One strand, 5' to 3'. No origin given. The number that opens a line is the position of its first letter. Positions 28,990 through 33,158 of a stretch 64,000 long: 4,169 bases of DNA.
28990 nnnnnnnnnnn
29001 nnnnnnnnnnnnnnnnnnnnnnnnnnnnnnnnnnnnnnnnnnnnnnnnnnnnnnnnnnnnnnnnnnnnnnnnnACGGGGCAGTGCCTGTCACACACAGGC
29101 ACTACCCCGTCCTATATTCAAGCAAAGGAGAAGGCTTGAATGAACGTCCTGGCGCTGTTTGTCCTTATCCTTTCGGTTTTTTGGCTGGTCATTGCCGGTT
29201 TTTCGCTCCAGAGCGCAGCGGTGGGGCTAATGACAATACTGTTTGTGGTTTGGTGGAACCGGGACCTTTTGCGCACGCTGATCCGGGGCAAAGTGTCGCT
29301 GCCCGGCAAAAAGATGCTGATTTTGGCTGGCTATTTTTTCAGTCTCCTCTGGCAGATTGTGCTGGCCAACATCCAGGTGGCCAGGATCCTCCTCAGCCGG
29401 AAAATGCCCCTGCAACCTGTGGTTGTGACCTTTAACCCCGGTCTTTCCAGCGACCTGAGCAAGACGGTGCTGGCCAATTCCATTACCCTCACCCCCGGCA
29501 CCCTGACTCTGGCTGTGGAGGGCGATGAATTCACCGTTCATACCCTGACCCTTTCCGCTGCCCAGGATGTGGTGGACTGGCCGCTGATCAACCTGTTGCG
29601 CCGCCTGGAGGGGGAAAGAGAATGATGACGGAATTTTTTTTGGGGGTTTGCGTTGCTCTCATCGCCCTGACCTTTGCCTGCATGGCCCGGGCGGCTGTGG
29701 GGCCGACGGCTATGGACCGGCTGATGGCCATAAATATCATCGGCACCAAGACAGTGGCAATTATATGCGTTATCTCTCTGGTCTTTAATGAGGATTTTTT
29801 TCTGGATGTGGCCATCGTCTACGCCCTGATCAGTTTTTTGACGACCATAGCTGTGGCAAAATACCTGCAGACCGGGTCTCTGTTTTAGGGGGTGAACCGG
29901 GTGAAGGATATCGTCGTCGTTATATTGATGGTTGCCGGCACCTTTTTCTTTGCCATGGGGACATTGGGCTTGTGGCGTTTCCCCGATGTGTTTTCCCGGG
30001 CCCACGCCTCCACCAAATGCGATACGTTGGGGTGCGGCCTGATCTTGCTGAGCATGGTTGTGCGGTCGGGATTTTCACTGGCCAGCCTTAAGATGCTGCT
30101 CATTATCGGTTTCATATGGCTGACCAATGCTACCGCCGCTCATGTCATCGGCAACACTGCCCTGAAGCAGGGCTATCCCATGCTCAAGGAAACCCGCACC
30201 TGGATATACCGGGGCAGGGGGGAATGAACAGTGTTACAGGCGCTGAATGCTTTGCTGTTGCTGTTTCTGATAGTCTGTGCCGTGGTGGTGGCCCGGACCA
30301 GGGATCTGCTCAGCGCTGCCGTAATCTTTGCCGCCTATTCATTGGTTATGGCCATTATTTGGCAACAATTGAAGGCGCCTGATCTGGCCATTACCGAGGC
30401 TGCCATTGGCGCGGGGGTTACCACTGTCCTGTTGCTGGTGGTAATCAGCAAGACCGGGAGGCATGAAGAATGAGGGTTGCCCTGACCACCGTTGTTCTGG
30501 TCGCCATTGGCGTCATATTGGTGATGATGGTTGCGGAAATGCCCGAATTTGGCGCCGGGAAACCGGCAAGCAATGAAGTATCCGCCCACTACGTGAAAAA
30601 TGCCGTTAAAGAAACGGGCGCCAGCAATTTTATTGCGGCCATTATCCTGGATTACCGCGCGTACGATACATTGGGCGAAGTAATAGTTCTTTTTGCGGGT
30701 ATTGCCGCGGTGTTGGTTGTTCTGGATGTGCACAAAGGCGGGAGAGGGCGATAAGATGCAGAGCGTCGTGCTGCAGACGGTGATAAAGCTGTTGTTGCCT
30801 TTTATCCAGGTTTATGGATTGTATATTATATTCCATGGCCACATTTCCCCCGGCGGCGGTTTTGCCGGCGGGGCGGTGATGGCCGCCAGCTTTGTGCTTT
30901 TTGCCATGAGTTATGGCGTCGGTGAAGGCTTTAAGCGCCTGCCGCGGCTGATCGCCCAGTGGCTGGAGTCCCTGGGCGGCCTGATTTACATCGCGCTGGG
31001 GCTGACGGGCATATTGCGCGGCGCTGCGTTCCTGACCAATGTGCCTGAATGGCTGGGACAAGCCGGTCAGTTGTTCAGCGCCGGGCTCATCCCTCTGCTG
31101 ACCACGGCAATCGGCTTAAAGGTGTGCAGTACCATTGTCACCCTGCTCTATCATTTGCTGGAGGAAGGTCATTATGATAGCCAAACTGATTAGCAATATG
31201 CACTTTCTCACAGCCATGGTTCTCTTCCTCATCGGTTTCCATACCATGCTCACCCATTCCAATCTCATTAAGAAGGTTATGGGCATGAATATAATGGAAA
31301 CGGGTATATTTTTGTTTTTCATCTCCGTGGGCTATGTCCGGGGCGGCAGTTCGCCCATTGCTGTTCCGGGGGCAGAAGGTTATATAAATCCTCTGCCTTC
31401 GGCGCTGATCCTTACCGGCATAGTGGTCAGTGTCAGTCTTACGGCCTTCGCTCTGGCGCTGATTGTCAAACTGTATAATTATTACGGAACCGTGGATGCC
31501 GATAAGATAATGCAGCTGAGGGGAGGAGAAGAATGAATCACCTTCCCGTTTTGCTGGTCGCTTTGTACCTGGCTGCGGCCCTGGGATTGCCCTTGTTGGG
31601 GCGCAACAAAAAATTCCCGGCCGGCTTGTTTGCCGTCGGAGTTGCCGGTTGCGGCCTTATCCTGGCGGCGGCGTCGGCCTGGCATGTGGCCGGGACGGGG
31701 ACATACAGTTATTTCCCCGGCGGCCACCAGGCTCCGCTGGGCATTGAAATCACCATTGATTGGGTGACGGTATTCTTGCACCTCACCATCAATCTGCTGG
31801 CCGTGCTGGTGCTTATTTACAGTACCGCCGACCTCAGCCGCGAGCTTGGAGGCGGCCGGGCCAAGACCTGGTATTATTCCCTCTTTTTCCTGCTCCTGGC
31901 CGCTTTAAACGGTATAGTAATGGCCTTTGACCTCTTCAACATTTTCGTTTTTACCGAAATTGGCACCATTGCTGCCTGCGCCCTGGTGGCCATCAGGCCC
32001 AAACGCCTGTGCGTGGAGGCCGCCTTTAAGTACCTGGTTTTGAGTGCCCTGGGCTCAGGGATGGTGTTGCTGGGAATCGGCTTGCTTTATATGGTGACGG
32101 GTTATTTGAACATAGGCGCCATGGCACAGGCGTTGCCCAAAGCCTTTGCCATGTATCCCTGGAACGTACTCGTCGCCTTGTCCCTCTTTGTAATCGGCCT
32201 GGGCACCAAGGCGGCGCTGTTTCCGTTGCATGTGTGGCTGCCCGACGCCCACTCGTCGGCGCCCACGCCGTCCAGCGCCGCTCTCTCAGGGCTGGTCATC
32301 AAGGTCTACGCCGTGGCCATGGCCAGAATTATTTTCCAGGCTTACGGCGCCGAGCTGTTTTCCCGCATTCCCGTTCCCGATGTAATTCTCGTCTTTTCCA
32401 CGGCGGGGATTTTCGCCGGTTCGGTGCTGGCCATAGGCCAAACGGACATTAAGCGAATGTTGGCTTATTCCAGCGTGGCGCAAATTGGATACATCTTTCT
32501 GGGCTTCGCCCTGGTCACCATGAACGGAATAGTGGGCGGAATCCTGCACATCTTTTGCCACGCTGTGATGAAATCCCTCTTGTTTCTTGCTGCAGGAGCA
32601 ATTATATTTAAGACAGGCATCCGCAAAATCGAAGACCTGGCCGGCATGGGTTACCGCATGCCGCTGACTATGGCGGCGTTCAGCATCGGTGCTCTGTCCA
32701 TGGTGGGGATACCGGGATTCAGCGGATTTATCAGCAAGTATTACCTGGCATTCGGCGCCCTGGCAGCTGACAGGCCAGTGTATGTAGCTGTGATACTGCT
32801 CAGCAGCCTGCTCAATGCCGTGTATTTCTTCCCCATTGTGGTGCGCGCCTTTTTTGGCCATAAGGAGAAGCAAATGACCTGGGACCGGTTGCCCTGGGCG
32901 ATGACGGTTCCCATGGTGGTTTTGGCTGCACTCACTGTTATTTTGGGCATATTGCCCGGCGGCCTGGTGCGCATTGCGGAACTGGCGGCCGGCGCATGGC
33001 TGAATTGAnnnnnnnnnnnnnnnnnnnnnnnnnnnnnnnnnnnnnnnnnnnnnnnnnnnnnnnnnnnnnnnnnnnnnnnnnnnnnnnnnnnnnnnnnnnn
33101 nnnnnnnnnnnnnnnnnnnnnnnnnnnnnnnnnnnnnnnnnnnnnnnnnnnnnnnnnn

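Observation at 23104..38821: Rnf operon physically fused to an Mbh-type Mrp antiporter module and an ApbE/NusG_II/Gx flavinylation trio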

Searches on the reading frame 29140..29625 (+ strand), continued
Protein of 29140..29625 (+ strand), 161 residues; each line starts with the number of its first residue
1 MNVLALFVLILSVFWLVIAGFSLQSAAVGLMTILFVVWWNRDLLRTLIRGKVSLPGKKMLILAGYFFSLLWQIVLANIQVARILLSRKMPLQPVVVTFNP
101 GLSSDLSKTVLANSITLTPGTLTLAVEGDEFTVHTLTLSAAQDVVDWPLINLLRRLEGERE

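Call 82: search_protein_families(library=pfam, proteins=[L010:17630-18022:+, L017:17650-18600:+, L023:17811-19793:+, L035:17679-18419:+, L043:13105-13896:+, L049:17428-18372:+, L063:17646-18704:+, L070:17555-18730:+, L079:13297-14223:+, L085:17641-18495:+], max_evalue=0.00001)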
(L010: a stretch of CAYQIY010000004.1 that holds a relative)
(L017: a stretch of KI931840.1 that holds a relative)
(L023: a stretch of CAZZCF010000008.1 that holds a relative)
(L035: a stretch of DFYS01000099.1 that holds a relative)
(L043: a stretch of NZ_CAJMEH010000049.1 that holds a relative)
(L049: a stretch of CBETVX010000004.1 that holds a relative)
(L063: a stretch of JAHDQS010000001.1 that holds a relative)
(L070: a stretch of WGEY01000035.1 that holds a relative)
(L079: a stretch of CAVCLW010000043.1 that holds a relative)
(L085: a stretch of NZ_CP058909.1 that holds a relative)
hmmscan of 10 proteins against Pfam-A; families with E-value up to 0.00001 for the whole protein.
L010:17630-18022:+ (130 aa): 1 family
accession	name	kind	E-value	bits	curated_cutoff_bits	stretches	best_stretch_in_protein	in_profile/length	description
PF00581.25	Rhodanese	-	3.1e-17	63.3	22.2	1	33-122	2-101/102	Rhodanese-like domain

L017:17650-18600:+ (316 aa): 2 families
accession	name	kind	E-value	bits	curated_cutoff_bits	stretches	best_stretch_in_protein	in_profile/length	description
PF16199.10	Radical_SAM_C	-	6.7e-28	97.1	31.9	1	217-300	2-85/85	Radical_SAM C-terminal domain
PF04055.27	Radical_SAM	-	1.3e-16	61.7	29.5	1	50-210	9-165/166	Radical SAM superfamily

L023:17811-19793:+ (660 aa): 7 families
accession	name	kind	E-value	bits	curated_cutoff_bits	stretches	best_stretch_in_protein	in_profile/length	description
PF17202.10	sCache_3_3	-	4.2e-32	111.1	28.8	1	213-324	2-103/107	Single cache domain 3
PF02518.31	HATPase_c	-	2.6e-27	95.9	26.4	1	530-636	2-110/111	Histidine kinase-, DNA gyrase B-, and HSP90-like ATPase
PF17201.10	Cache_3-Cache_2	-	2.5e-23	83.3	27.7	1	208-333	72-200/299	Cache 3/Cache 2 fusion domain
PF00512.31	HisKA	-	3.9e-15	56.1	26.9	1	423-484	2-63/66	His Kinase A (phospho-acceptor) domain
PF00672.30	HAMP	-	1.4e-08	35.4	25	1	350-400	2-52/53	HAMP domain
PF14827.12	dCache_3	-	1.7e-08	34.8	25.7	1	66-314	26-231/239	Double sensory domain of two-component sensor kinase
PF17203.10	sCache_3_2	-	7.3e-06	26.5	28.4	0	233-320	49-130/140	Single cache domain 3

L035:17679-18419:+ (246 aa): 4 families
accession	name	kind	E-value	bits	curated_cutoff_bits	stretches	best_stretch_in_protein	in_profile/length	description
PF12836.13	HHH_3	-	3.3e-23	82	27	1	183-243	4-64/65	Helix-hairpin-helix motif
PF00633.29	HHH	-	3.1e-10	39.8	24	0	186-212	4-30/30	Helix-hairpin-helix motif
PF10531.15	SLBB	-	7.7e-10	38.9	27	1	89-138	2-51/55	SLBB domain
PF03934.19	T2SSK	-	9.4e-08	32.7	24.2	1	185-244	1-61/63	Type II secretion system (T2SS), protein K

L043:13105-13896:+ (263 aa): 1 family
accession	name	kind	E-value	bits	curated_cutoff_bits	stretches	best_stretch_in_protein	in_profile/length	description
PF00497.25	SBP_bac_3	-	1.1e-31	109.8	26.4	1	41-262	1-130/132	Bacterial extracellular solute-binding proteins, family 3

L049:17428-18372:+ (314 aa): 0 families

L063:17646-18704:+ (352 aa): 2 families
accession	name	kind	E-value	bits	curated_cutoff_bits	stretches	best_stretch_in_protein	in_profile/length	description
PF11258.13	DUF3048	-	2.6e-48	164.4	25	1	72-200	16-148/148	Protein of unknown function (DUF3048) N-terminal domain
PF17479.7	DUF3048_C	-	1e-17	65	25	1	225-337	2-114/114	Protein of unknown function (DUF3048) C-terminal domain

L070:17555-18730:+ (391 aa): 2 families
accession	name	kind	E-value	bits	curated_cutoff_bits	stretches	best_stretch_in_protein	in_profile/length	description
PF04055.27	Radical_SAM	-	2.8e-25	89.8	29.5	1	19-192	1-163/166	Radical SAM superfamily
PF06969.22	HemN_C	-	4.9e-09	36.6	24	1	324-386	3-67/67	HemN C-terminal domain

L079:13297-14223:+ (308 aa): 2 families
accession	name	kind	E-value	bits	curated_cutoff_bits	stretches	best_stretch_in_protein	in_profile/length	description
PF03466.25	LysR_substrate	-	1.3e-39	136.2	28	1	88-290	3-208/209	LysR substrate binding domain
PF00126.33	HTH_1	-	3.8e-20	72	26.6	1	4-62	2-60/60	Bacterial regulatory helix-turn-helix protein, lysR family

L085:17641-18495:+ (284 aa): 7 families
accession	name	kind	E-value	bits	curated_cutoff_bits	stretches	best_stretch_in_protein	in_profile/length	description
PF13649.12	Methyltransf_25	-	5.7e-17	62.6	27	1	78-174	2-97/97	Methyltransferase domain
PF08241.18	Methyltransf_11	-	6e-11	43.3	21.2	1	78-177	1-94/95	Methyltransferase domain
PF08242.18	Methyltransf_12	-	7.9e-10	39.8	30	1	78-176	1-98/98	Methyltransferase domain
PF13847.12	Methyltransf_31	-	8.7e-10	38.9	27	1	76-183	6-114/145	Methyltransferase domain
PF13489.12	Methyltransf_23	-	3.3e-08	33.9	27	1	58-261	7-163/164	Methyltransferase domain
PF01209.24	Ubie_methyltran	-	6.3e-08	32.7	20.1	1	72-179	46-153/233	ubiE/COQ5 methyltransferase family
PF02353.26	CMAS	-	3.6e-07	30.2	27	1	76-144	65-131/273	Mycolic acid cyclopropane synthetase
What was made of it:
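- On Group 4 [NiFe]-hydrogenase-type respiratory complex (MBH/MBS/Mbx/Ech): None downstream in 10 of 10 other loci (call 82).
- Downstream neighbours are unrelated in 10 of 10 loci checked (call 82). Downstream neighbours in other genomes are unrelated (call 82).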

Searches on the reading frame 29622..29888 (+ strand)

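Call 3: search_protein_families(library=pfam, proteins=[window:29622-29888:+])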
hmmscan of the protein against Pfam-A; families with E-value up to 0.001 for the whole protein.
window:29622-29888:+ (88 aa): 1 family
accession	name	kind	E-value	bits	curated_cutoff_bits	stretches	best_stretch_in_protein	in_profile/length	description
PF04066.18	MrpF_PhaF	-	3.5e-19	69.4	23.3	1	32-82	2-52/53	Multiple resistance and pH regulation protein F (MrpF / PhaF)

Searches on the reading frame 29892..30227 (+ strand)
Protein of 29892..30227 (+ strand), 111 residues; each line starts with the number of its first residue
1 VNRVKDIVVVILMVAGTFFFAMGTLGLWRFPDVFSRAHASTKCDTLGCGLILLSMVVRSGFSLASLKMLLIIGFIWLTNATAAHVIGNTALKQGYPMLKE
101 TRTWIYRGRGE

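Call 3: search_protein_families(library=pfam, proteins=[window:29892-30227:+])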
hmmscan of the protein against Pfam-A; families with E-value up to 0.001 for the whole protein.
window:29892-30227:+ (111 aa): 1 family
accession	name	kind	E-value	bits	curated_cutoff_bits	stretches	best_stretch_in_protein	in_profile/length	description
PF03334.19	PhaG_MnhG_YufB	-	2e-26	92.5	23.4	1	12-90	1-79/80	Na+/H+ antiporter subunit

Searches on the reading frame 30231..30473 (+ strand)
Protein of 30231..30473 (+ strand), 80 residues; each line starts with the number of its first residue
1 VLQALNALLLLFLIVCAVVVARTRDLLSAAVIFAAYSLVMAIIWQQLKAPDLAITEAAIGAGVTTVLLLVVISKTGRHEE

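Call 3: search_protein_families(library=pfam, proteins=[window:30231-30473:+])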
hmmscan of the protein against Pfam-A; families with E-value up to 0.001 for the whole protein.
window:30231-30473:+ (80 aa): 1 family
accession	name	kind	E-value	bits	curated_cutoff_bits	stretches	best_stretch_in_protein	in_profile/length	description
PF13244.11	MbhD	-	5.7e-22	78.1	27.2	1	11-77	1-67/67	MBH, subunit D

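Call 61: search_protein_families(library=ncbifam, proteins=[window:30231-30473:+], max_evalue=0.00001)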
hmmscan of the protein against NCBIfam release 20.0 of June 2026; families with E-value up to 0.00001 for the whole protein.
window:30231-30473:+ (80 aa): 5 families
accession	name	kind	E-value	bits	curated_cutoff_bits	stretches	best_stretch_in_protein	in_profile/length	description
NF009159.0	PRK12504.1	equivalog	1.5e-26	93.4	141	1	2-79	3-80/178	DUF4040 domain-containing protein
NF006242.0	PRK08378.1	subfamily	8.8e-20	71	98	1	4-79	6-81/85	hypothetical protein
NF009161.0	PRK12507.1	equivalog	4.2e-16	59.1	272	1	5-79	11-85/336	putative monovalent cation/H+ antiporter subunit B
NF004923.0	PRK06280.1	equivalog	2.7e-11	43.6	80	1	4-80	3-79/79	hypothetical protein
NF009289.0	PRK12649.1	equivalog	1.7e-06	26.7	1117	1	3-73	618-688/789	putative monovalent cation/H+ antiporter subunit A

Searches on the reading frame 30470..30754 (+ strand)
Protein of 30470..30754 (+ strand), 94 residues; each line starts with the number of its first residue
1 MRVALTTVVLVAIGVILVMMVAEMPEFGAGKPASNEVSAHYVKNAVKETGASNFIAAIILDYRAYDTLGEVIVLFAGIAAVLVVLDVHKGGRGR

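Call 4: search_protein_families(library=pfam, proteins=[window:30470-30754:+])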
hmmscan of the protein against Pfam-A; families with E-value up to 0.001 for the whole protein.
window:30470-30754:+ (94 aa): 1 family
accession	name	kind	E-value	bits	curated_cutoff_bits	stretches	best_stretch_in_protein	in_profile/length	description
PF20501.3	MbhE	-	2.6e-10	40.6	27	1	29-82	25-78/98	MBH, subunit E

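Call 61: search_protein_families(library=ncbifam, proteins=[window:30470-30754:+], max_evalue=0.00001)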
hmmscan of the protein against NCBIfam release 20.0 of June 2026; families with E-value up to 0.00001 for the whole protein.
window:30470-30754:+ (94 aa): 13 families
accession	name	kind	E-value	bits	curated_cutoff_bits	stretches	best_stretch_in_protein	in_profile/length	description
NF009159.0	PRK12504.1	equivalog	1e-18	67.9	141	1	6-87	92-174/178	DUF4040 domain-containing protein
NF009161.0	PRK12507.1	equivalog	1.8e-18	66.9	272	1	5-89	94-179/336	putative monovalent cation/H+ antiporter subunit B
NF009290.0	PRK12650.1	equivalog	1.2e-12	46.6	980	1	4-84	686-760/966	DUF4040 family protein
NF009217.0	PRK12567.1-1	equivalog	3.8e-11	42.9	268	1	3-85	7-85/238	putative monovalent cation/H+ antiporter subunit B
NF009288.0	PRK12648.1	equivalog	1.7e-10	39.7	1104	1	29-83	717-769/954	monovalent cation/H+ antiporter subunit A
NF009289.0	PRK12649.1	equivalog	6.6e-09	34.7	1117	1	7-78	708-775/789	putative monovalent cation/H+ antiporter subunit A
NF009287.0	PRK12647.1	equivalog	1e-08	34.2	937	1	7-86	685-760/773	putative monovalent cation/H+ antiporter subunit A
NF009285.0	PRK12645.1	equivalog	1.3e-08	33.6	1028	1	7-84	714-789/804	Na+/H+ antiporter subunit A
NF009219.0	PRK12567.1-3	equivalog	4.6e-07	29.6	179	1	15-84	10-74/220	putative monovalent cation/H+ antiporter subunit B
NF009284.0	PRK12644.1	equivalog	5.4e-07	28.1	962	1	8-80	684-759/975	Na+/H+ antiporter subunit A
NF009229.0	PRK12579.1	equivalog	1.4e-06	28.1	229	1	51-84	43-76/258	putative monovalent cation/H+ antiporter subunit B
NF009286.0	PRK12646.1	equivalog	5.6e-06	25.1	1063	1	9-79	713-782/800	DUF4040 family protein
TIGR00940.1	2a6301s01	subfamily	7.2e-06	24.6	920.45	1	8-84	708-780/793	monovalent cation:proton antiporter subunit A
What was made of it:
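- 30470..30754 (+): MbhE-like piece (equivalent to part of the MrpA C-terminal domain). calls 4, 61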

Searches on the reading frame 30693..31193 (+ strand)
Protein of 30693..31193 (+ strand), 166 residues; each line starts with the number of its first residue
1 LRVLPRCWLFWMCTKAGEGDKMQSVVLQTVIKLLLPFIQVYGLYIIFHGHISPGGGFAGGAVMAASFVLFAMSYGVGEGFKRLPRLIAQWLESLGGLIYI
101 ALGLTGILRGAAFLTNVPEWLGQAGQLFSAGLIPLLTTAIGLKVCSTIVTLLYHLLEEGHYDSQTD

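Call 4: search_protein_families(library=pfam, proteins=[window:30693-31193:+])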
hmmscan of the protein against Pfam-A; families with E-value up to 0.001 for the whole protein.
window:30693-31193:+ (166 aa): 1 family
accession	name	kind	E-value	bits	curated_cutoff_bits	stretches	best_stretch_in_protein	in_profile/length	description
PF04039.18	MnhB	-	2.8e-28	99.1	22.5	1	26-149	1-126/127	Domain related to MnhB subunit of Na+/H+ antiporter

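Call 61: search_protein_families(library=ncbifam, proteins=[window:30756-31193:+], max_evalue=0.00001)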
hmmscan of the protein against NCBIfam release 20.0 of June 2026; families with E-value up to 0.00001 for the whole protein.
window:30756-31193:+ (145 aa): 18 families
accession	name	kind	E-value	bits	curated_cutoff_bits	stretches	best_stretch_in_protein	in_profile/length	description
NF006248.0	PRK08386.1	subfamily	1.7e-29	102.6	92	1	3-135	4-144/151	putative monovalent cation/H+ antiporter subunit B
NF009162.0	PRK12508.1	equivalog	2.2e-24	86.2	120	1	2-134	3-133/139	Na(+)/H(+) antiporter subunit B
NF009217.0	PRK12567.1-1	equivalog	3.3e-24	85.7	268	1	3-138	99-235/238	putative monovalent cation/H+ antiporter subunit B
NF009160.0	PRK12505.1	equivalog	6.4e-21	74.6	140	1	2-139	25-158/179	putative monovalent cation/H+ antiporter subunit B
NF006249.0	PRK08387.1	equivalog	7.6e-21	74.9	111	1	3-135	4-127/133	putative monovalent cation/H+ antiporter subunit B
NF009161.0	PRK12507.1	equivalog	2.5e-20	72.9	272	1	3-133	197-327/336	putative monovalent cation/H+ antiporter subunit B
NF004924.0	PRK06281.1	equivalog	1.5e-19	70.4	137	1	5-131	4-141/154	putative monovalent cation/H+ antiporter subunit B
NF009229.0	PRK12579.1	equivalog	1.5e-18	67.3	229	1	16-133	122-243/258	putative monovalent cation/H+ antiporter subunit B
NF009163.0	PRK12509.1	equivalog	5e-18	65.5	148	1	1-137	1-135/137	Na+/H+ antiporter subunit B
NF009223.0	PRK12573.1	subfamily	1.3e-15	57.7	152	1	2-97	4-98/140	Na(+)/H(+) antiporter subunit B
NF009224.0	PRK12574.1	equivalog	3.3e-14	53.4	171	1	2-100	4-101/141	monovalent cation/H+ antiporter subunit B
NF009288.0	PRK12648.1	equivalog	9.2e-12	43.9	1104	1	3-96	801-893/954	monovalent cation/H+ antiporter subunit A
TIGR00943.1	2a6301s02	subfamily_domain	2.2e-09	37.8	139.75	1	25-97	2-73/107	cation/proton antiporter, MnhB/MrpB subunit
NF009284.0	PRK12644.1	equivalog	2.6e-08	32.4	962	1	2-95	815-907/975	Na+/H+ antiporter subunit A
NF009219.0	PRK12567.1-3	equivalog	7.1e-08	32.3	179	1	21-124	107-203/220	putative monovalent cation/H+ antiporter subunit B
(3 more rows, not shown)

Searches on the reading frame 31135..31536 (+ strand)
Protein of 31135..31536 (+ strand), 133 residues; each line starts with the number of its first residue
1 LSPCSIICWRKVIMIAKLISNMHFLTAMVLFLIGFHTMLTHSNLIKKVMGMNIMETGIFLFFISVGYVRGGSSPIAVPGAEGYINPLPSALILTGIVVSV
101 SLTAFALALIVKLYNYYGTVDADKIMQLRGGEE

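Call 4: search_protein_families(library=pfam, proteins=[window:31135-31536:+])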
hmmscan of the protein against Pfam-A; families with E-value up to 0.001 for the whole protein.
window:31135-31536:+ (133 aa): 1 family
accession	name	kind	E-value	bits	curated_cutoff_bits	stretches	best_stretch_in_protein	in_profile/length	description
PF00420.29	Oxidored_q2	-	1.8e-23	82.5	26.1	1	24-129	3-94/95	NADH-ubiquinone/plastoquinone oxidoreductase chain 4L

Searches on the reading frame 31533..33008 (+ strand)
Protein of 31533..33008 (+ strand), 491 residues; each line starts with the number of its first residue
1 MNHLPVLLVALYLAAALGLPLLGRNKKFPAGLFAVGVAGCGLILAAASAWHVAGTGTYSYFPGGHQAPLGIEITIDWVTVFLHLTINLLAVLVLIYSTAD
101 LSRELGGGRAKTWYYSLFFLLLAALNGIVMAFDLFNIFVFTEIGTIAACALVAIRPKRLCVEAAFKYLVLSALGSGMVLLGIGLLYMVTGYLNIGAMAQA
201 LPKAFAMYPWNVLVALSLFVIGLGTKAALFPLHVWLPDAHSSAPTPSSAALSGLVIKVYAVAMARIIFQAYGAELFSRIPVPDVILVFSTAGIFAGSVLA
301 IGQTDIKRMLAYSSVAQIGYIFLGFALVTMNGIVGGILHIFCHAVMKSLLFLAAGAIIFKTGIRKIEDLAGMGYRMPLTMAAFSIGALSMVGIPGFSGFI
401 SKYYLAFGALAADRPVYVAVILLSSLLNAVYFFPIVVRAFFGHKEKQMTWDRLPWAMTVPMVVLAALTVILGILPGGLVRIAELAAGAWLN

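Call 4: search_protein_families(library=pfam, proteins=[window:31533-33008:+])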
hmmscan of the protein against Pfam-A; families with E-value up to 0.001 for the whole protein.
window:31533-33008:+ (491 aa): 1 family
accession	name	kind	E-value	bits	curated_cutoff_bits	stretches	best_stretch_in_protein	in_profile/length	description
PF00361.26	Proton_antipo_M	-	2.5e-59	201.3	21.5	1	132-426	2-292/294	NADH:quinone oxidoreductase/Mrp antiporter, TM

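Call 36: search_solved_structures(query=window:31533-33005:+, max_evalue=1e-10)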
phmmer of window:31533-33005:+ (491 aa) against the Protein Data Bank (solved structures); distinct sequences matched with E-value up to 1e-10: 78 (the best 60 are shown).
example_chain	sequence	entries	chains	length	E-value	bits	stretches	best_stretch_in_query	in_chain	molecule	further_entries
6u8y_H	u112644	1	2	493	5.2e-61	210.3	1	2-477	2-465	NADH dehydrogenase subunit N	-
6cfw_H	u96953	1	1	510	1.7e-60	208.6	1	4-477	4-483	Monovalent cation/H+ antiporter subunit D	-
7qru_D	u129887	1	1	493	1.3e-47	166.1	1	1-474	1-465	Na+/H+ antiporter subunit D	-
6z16_D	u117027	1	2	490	2.3e-44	155.4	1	37-473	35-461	Multisubunit Na+/H+ antiporter, D subunit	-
6u8y_X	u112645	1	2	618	3.4e-43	151.5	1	1-480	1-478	NADH dehydrogenase subunit M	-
6tjv_D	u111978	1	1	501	1.8e-38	135.9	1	8-485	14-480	NADH dehydrogenase subunit 4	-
7d3u_D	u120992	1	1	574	2.2e-37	132.4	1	20-443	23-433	Monovalent Na+/H+ antiporter subunit D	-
8e73_2M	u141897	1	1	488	2.7e-37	132.1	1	118-466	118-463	Nad2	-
7ar7_N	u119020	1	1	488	3.7e-36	128.3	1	119-451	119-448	NADH-ubiquinone oxidoreductase chain 2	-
7a23_I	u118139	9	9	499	3.7e-36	128.3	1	119-451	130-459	Nad2m | NADH-ubiquinone oxidoreductase chain 2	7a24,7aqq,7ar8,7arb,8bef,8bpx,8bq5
6x89_2M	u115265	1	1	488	4.5e-35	124.7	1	118-447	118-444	NU2M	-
6hum_F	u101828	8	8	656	2.5e-33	119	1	68-474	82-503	NADH dehydrogenase subunit 5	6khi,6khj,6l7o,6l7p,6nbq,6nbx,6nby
8qby_M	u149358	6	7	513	2.7e-33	118.9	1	110-479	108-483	NADH dehydrogenase subunit M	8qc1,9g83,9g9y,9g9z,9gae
6z16_A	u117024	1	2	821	5.3e-32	114.6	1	71-478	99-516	Multisubunit Na+/H+ antiporter, A subunit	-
9grx_F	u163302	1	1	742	2.1e-31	112.6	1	73-443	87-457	NAD(P)H-quinone oxidoreductase subunit 5, chloroplastic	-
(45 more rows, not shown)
